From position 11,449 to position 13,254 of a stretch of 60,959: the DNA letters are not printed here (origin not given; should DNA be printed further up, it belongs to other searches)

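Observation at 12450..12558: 111-nt MITE-like family that sits in frame inside coding sequence (RPE-like), including inside pgi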

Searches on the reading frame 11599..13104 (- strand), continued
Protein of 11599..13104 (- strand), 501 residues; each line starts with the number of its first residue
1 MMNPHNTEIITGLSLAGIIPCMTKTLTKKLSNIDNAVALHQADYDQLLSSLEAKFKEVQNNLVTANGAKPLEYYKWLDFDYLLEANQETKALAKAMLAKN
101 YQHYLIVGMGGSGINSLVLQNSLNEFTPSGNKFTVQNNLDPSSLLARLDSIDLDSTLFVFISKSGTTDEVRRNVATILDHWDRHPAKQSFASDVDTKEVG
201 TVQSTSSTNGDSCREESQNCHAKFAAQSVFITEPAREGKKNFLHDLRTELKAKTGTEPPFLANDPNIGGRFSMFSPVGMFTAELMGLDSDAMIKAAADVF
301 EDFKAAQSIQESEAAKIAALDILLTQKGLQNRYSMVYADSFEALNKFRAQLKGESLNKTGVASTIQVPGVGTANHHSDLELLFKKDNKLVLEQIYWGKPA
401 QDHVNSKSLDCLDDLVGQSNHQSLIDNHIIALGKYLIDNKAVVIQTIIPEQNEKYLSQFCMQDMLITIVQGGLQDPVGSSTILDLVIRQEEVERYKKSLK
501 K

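Call 68: fold_search(model_id=the predicted structure, library=pdb)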
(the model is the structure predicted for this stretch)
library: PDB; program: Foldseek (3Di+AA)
matches with E <= 10: 965; with E <= 0.001: 169
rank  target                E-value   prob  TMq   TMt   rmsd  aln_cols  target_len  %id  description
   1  1zzg_A                4.6e-21  1.00  0.72  0.83   4.0       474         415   21  Crystal structure of hypothetical protein TT0462 from Thermus thermophilus HB8 (released 2006-06-14)
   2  2q8n_A                3.6e-19  1.00  0.73  0.78   3.3       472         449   23  Crystal structure of Glucose-6-phosphate isomerase (EC 5.3.1.9) (TM1385) from Thermotoga maritima at 1.82 A resolution (released 2007-06-19)
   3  2q8n_B                4.2e-19  1.00  0.73  0.78   3.4       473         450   23  Crystal structure of Glucose-6-phosphate isomerase (EC 5.3.1.9) (TM1385) from Thermotoga maritima at 1.82 A resolution (released 2007-06-19)
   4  3ifs_A                8.9e-19  1.00  0.72  0.77   4.3       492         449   19  2.0 Angstrom Resolution Crystal Structure of Glucose-6-phosphate Isomerase (pgi) from Bacillus anthracis. (released 2009-08-11)
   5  3ifs_B                1.6e-18  1.00  0.72  0.77   4.2       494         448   19  2.0 Angstrom Resolution Crystal Structure of Glucose-6-phosphate Isomerase (pgi) from Bacillus anthracis. (released 2009-08-11)
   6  3ff1_A                1.7e-18  1.00  0.68  0.73   4.9       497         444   18  Structure of Glucose 6-phosphate Isomerase from Staphylococcus aureus (released 2009-02-03)
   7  3ifs_E                2.7e-18  1.00  0.74  0.78   4.0       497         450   18  2.0 Angstrom Resolution Crystal Structure of Glucose-6-phosphate Isomerase (pgi) from Bacillus anthracis. (released 2009-08-11)
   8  2pgi                  5.2e-18  1.00  0.74  0.80   3.7       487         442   18  THE CRYSTAL STRUCTURE OF PHOSPHOGLUCOSE ISOMERASE-AN ENZYME WITH AUTOCRINE MOTILITY FACTOR ACTIVITY IN TUMOR CELLS (released 1999-06-15)
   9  7e76_A                8.3e-18  1.00  0.72  0.68   4.5       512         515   17  The structure of chloroplastic TaPGI (released 2021-07-28)
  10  1c7r                  1.2e-17  1.00  0.71  0.78   4.1       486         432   19  THE CRYSTAL STRUCTURE OF PHOSPHOGLUCOSE ISOMERASE/AUTOCRINE MOTILITY FACTOR/NEUROLEUKIN COMPLEXED WITH ITS CARBOHYDRATE  (released 2000-09-13)
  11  7nss                  1.3e-17  1.00  0.70  0.82   3.7       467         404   18  Bdellovibrio bacteriovorus PGI in P3121 spacegroup (released 2021-08-18)
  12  7ntg                  2.0e-17  1.00  0.68  0.80   3.9       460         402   18  Bdellovibrio bacteriovorus PGI in complex with fructose-6-phosphate (released 2021-08-18)
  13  7o0a_B                5.6e-17  1.00  0.69  0.81   3.8       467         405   18  Bdellovibrio bacteriovorus PGI in P1211 spacegroup (released 2021-08-18)
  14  2wu8                  5.7e-16  1.00  0.63  0.56   7.6       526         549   16  Structural studies of phosphoglucose isomerase from Mycobacterium tuberculosis H37Rv (released 2009-10-27)
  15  3ujh_B                2.5e-15  1.00  0.63  0.55   7.6       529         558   17  Crystal structure of substrate-bound Glucose-6-phosphate isomerase from Toxoplasma gondii (released 2011-11-16)
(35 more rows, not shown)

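Call 72: find_encoding_contigs(protein=P0001, flank=1500, max_places=8)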
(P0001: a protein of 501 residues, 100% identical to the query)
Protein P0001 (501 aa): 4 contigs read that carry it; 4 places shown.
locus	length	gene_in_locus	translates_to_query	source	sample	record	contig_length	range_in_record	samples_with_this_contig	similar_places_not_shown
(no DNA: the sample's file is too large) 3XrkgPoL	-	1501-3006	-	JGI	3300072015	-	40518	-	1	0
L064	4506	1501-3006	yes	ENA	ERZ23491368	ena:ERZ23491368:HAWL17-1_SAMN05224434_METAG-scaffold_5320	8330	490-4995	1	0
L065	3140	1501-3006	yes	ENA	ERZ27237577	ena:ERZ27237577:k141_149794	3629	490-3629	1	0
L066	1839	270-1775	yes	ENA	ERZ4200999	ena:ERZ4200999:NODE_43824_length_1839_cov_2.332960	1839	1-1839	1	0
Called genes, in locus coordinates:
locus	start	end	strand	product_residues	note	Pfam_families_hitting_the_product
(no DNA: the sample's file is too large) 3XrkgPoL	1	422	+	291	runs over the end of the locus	PF00528:BPD_transp_1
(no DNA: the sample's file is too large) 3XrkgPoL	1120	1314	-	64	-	-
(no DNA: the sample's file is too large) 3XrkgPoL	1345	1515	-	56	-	-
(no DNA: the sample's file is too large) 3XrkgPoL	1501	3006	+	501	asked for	PF00342:PGI (weak)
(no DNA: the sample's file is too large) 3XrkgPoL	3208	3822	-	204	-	-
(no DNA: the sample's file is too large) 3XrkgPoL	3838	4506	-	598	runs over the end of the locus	?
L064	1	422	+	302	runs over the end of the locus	?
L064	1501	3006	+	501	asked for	PF00342:PGI (weak)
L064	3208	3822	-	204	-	-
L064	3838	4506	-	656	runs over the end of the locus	PF02597:ThiS (faint), PF02824:TGS, PF07973:tRNA_SAD, PF00587:tRNA-synt_2b, PF03129:HGTP_anticodon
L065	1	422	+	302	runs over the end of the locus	?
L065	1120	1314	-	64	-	-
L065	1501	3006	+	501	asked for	PF00342:PGI (weak)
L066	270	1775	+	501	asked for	PF00342:PGI (weak)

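Call 73: list_cluster_members(proteins=[P0001, P0121, P0126, P0131, P0133])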
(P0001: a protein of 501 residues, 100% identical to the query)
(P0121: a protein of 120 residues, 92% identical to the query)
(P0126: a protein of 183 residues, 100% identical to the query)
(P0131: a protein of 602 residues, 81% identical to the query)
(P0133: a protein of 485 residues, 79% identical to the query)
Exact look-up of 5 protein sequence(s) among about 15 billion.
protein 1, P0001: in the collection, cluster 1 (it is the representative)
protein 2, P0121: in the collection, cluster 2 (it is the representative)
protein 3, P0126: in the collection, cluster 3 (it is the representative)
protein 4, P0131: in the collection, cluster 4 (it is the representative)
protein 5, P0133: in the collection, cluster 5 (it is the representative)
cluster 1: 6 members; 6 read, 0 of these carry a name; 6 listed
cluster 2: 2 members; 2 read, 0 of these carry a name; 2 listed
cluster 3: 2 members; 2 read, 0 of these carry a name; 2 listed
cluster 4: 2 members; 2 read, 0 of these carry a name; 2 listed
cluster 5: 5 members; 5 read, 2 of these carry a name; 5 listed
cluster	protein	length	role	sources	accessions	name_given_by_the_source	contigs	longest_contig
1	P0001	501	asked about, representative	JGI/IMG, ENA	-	-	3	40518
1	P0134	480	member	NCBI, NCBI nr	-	-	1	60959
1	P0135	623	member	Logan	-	-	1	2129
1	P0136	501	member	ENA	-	-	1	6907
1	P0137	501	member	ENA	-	-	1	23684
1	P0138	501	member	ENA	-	-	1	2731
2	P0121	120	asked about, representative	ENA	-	-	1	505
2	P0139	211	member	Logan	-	-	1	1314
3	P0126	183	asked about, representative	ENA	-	-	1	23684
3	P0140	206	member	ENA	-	-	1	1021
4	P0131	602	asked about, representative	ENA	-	-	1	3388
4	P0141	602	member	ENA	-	-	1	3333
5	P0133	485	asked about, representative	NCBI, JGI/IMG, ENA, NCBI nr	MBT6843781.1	MAG: hypothetical protein HOA17_08300 [Candidatus Melainabacteria bacterium] | hypothetical protein | hypothetical protein [Candidatus Melainabacteria bacterium]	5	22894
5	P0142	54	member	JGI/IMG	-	cell division ATPase FtsA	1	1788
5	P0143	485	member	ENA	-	-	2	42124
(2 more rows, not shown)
